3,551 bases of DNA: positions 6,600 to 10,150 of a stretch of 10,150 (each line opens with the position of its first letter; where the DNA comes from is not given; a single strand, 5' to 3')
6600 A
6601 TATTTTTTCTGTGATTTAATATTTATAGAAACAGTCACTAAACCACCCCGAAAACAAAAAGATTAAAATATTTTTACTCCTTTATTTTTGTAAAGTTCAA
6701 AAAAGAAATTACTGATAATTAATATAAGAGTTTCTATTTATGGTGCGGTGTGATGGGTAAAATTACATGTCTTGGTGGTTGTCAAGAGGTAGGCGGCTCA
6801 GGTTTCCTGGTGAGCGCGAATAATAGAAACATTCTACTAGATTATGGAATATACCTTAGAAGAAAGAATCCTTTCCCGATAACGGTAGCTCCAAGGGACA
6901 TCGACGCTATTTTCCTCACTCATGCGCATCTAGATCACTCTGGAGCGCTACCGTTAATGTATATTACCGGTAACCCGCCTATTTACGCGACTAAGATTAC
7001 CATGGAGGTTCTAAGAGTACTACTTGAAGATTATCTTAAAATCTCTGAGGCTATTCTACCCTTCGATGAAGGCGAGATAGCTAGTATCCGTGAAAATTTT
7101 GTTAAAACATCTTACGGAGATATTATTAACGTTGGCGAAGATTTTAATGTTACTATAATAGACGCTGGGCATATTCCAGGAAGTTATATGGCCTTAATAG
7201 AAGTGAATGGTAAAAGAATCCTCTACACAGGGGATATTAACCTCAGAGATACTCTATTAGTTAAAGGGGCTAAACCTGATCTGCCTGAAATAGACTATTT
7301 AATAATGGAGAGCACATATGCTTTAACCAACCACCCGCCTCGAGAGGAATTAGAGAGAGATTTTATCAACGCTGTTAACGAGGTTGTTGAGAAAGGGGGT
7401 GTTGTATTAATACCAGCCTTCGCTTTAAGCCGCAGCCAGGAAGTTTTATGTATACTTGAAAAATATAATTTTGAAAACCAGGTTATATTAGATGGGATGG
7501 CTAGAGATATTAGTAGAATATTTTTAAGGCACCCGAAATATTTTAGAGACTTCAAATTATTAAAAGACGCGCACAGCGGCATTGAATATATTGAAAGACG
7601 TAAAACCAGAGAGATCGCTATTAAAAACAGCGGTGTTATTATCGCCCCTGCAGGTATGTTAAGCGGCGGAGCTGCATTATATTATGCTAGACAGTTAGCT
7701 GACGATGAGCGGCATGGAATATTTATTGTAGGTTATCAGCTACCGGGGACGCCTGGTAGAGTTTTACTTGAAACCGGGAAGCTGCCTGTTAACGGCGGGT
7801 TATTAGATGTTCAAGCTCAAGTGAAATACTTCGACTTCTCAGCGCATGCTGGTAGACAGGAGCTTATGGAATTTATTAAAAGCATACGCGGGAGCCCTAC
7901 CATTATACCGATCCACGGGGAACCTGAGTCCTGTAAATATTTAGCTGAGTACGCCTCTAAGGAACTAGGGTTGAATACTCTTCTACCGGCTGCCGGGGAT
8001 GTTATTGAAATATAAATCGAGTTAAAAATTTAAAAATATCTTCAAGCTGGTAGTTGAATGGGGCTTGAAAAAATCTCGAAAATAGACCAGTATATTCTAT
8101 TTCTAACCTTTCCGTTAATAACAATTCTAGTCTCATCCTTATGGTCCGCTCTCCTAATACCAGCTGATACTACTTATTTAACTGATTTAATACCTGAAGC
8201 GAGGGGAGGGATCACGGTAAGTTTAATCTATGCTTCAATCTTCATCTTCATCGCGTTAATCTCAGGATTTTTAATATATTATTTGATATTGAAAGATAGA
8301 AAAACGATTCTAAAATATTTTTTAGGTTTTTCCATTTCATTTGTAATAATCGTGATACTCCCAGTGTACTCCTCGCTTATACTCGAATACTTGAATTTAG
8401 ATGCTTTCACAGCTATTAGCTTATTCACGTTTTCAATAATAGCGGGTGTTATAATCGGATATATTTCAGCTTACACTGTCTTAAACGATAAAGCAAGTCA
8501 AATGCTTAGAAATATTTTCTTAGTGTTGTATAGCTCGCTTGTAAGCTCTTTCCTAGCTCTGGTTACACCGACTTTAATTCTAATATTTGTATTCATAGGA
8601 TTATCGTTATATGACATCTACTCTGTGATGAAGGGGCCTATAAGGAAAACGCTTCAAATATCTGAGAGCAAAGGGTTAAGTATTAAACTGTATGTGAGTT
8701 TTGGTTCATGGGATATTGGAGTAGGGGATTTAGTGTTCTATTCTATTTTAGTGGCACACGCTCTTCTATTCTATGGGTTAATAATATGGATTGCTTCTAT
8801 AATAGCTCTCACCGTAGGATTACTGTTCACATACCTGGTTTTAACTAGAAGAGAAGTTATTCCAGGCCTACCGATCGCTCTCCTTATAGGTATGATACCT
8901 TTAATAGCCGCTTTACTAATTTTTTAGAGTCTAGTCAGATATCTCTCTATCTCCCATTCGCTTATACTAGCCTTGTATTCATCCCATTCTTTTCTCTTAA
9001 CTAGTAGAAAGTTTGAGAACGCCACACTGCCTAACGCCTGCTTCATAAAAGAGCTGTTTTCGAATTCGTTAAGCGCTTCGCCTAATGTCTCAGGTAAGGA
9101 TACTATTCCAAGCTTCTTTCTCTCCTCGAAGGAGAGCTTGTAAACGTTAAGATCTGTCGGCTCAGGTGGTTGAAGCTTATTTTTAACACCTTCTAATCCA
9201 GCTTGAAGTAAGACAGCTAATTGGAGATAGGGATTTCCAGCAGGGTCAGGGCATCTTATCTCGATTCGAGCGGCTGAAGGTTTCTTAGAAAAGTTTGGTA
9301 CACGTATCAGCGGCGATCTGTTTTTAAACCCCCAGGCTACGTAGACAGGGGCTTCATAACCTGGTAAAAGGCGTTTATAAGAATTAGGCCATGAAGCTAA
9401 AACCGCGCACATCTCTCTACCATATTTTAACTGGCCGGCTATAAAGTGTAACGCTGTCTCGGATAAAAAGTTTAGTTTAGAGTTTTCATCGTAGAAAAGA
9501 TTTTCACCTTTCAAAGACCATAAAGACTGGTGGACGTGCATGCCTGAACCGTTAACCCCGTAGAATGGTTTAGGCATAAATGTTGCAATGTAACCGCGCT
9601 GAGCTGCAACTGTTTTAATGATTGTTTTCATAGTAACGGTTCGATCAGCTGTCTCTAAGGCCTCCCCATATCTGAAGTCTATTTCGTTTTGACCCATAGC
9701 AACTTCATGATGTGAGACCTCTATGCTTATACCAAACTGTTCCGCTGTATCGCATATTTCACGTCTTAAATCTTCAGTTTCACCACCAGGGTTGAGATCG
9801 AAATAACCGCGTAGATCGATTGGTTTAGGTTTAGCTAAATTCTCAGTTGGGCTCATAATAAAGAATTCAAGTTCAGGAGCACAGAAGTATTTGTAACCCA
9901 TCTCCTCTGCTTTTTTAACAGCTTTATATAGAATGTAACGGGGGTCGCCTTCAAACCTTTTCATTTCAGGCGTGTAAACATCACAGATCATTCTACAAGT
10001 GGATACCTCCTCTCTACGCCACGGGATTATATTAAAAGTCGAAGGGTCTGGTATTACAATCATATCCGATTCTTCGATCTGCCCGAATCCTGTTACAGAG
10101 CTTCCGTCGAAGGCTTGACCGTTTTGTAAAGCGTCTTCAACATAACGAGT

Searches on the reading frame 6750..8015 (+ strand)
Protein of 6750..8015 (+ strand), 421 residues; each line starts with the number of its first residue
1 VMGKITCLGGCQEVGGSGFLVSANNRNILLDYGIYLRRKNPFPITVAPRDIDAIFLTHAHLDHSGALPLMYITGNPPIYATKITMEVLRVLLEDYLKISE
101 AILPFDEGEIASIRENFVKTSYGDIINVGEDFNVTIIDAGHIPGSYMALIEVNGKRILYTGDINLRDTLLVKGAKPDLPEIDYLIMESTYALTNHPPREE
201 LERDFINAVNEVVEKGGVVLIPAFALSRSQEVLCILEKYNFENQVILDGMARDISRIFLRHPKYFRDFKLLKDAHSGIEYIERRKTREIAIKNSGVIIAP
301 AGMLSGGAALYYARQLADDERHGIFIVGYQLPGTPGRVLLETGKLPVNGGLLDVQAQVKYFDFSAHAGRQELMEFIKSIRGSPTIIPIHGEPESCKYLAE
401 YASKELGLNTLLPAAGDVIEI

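Call 3: search_protein_families(library=pfam, proteins=[window:6750-8015:+], max_evalue=0.01)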
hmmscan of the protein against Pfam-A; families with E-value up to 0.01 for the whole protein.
window:6750-8015:+ (421 aa): 7 families
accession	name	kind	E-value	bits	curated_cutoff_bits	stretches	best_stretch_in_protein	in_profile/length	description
PF07521.17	RMMBL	-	5.1e-20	71.7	21.6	1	353-413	3-63/63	Zn-dependent metallo-hydrolase RNA specificity domain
PF10996.14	Beta-Casp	-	2.3e-17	64.1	27.7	1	230-338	2-119/120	Beta-Casp domain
PF00753.33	Lactamase_B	-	2.5e-14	54.1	22.7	1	16-167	6-154/196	Metallo-beta-lactamase superfamily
PF12706.13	Lactamase_B_2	-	1.7e-11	44.6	27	1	26-189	1-165/200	Beta-lactamase superfamily domain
PF16661.11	Lactamase_B_6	-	9.1e-10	38.7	27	1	20-169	1-169/193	Metallo-beta-lactamase superfamily domain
PF13483.12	Lactamase_B_3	-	0.0017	18.8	24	1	14-69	5-55/160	Beta-lactamase superfamily domain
PF17030.11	Beta_lactamase3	-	0.0047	16.7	33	0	45-171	55-185/214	Putative beta-lactamase-like family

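Call 4: search_protein_families(library=ncbifam, proteins=[window:6750-8015:+], max_evalue=0.01)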
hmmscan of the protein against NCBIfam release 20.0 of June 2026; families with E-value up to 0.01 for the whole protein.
window:6750-8015:+ (421 aa): 17 families
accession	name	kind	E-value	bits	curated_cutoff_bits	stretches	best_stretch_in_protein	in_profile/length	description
TIGR03675.1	arCOG00543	equivalog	3.1e-92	309.8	580.2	1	4-419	176-628/631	beta-CASP ribonuclease aCPSF1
NF045584.1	cas14_MBL_CASP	equivalog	1.7e-72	244.6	800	1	4-401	2-423/612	type VII CRISPR-associated protein Cas14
TIGR00649.1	MG423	subfamily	1.1e-16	60.4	400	1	4-192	2-187/546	RNase J family beta-CASP ribonuclease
TIGR04122.1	Xnuc_lig_assoc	equivalog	3.6e-14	52.3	325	1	115-260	62-205/326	ligase-associated DNA damage response exonuclease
NF047419.1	RNase_J1_RnjA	exception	3.7e-10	39.1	820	1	4-402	3-396/549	ribonuclease J1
TIGR02651.1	RNase_Z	equivalog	8.3e-07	28.3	292.95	1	18-68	20-69/302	ribonuclease Z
NF041257.1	GntH_guanitoxin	equivalog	2.9e-05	23.1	333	1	18-74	33-91/374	guanitoxin biosynthesis MBL fold metallo-hydrolase GntH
NF001911.0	PRK00685.1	equivalog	5.6e-05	22.7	144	1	14-66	6-56/228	metal-dependent hydrolase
NF002553.0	PRK02113.1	equivalog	0.00028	20.4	386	1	19-92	38-111/252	MBL fold metallo-hydrolase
NF008887.0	PRK11921.1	equivalog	0.00028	19.9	635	1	49-90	70-112/396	anaerobic nitric oxide reductase flavorubredoxin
NF000439.2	blaAIM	exception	0.00033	20.3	675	1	44-145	90-186/303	AIM family subclass B3 metallo-beta-lactamase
TIGR03307.1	PhnP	equivalog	0.0007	19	272.25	1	20-206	41-204/249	phosphonate metabolism protein PhnP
NF000801.0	PRK00055.1-3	equivalog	0.00077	18.6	252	0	45-68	48-71/307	ribonuclease Z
NF038231.1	MBL_Geo_Pelo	equivalog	0.0024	17.5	360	1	19-88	37-108/250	GPMC system MBL fold metallohydrolase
NF012229.1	bla_class_B_core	domain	0.0033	17.6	100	1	9-145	8-133/139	metallo-beta-lactamase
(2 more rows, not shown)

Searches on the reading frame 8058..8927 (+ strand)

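Call 3: search_protein_families(library=pfam, proteins=[window:8058-8927:+], max_evalue=0.01)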
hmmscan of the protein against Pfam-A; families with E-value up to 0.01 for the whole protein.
window:8058-8927:+ (289 aa): 1 family
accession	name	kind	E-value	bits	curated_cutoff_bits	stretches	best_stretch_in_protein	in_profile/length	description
PF01080.22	Presenilin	-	7.8e-17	61.6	34.3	2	220-285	334-400/408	Presenilin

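Call 4: search_protein_families(library=ncbifam, proteins=[window:8058-8927:+], max_evalue=0.01)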
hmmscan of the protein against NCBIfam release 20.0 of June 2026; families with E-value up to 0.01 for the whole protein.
window:8058-8927:+ (289 aa): 0 families

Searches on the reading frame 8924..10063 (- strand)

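Call 18: search_protein_families(library=pfam, proteins=[window:8924-10063:-], max_evalue=0.01)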
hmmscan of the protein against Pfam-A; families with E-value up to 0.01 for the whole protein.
window:8924-10063:- (379 aa): 2 families
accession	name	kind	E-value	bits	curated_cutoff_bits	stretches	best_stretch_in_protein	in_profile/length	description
PF00120.29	Gln-synt_C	-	5.4e-128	427.3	24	1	39-375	2-344/344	Glutamine synthetase, catalytic domain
PF03951.24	Gln-synt_N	-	3.5e-07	30.2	33.4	1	1-32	53-82/82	Glutamine synthetase, beta-Grasp domain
